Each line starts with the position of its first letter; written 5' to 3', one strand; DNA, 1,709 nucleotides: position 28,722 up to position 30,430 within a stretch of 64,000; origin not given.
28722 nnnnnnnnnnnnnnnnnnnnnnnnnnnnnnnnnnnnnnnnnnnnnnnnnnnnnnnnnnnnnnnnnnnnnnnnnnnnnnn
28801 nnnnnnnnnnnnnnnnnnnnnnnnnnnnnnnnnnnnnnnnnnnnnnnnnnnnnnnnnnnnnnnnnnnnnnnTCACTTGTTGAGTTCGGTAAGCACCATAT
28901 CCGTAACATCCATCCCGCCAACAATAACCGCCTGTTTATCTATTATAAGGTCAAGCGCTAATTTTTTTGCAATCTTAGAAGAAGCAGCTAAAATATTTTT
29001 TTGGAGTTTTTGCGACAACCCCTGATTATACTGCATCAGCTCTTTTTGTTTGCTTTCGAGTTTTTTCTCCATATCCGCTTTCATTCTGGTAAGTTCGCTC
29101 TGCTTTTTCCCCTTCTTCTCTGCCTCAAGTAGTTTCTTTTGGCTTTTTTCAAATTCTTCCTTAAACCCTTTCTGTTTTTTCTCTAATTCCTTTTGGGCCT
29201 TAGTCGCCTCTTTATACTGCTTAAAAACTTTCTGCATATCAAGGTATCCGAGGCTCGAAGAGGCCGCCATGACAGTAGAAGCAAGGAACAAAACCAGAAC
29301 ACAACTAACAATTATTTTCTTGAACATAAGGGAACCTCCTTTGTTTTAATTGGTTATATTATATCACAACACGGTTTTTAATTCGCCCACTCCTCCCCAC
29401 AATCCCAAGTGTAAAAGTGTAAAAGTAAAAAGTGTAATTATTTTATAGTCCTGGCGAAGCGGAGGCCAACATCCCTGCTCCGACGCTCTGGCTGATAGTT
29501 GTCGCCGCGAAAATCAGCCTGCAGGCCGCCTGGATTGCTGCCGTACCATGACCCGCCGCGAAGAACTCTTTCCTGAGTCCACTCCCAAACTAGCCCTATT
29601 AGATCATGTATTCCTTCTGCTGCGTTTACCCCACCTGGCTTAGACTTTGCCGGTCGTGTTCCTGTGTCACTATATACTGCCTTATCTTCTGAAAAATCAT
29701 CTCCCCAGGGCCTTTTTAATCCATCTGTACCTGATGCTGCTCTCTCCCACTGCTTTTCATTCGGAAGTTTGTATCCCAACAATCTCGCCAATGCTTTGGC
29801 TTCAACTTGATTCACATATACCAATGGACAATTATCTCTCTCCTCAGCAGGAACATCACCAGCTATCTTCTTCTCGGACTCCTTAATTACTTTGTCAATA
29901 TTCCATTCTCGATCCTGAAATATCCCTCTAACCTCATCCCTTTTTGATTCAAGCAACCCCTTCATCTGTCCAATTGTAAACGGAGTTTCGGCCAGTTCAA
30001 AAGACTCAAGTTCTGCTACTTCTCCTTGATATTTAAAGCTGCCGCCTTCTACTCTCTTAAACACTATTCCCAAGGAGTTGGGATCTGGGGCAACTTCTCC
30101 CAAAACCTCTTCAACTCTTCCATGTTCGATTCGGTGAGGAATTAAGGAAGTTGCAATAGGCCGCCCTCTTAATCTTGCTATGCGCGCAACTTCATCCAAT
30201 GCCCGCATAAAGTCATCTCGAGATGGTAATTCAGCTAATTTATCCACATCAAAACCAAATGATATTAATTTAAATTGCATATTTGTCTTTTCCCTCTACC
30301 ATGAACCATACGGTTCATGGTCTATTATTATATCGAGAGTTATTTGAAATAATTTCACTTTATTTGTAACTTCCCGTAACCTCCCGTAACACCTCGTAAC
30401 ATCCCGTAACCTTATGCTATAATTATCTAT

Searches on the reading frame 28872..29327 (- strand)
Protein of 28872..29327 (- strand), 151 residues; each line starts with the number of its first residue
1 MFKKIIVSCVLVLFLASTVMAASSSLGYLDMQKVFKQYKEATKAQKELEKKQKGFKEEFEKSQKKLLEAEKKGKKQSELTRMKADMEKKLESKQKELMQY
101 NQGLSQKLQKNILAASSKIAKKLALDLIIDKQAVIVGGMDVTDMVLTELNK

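Call 73: search_protein_families(library=pfam, proteins=[window:28872-29327:-], max_evalue=0.00001)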
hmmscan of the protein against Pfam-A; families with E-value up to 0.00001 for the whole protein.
window:28872-29327:- (151 aa): 1 family
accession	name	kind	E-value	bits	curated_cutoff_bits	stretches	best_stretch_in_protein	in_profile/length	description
PF03938.19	OmpH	-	1.3e-17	64.8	32.4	1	26-149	2-141/141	Outer membrane protein (OmpH-like)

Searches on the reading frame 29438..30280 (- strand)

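Call 73: search_protein_families(library=pfam, proteins=[window:29438-30280:-], max_evalue=0.00001)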
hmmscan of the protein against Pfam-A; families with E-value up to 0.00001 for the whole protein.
window:29438-30280:- (280 aa): 1 family
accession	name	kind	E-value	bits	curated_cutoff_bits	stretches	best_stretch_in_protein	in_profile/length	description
PF03781.23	FGE-sulfatase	-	7.7e-24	85.2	23.3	1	89-277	32-255/255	Sulfatase-modifying factor enzyme 1-like domain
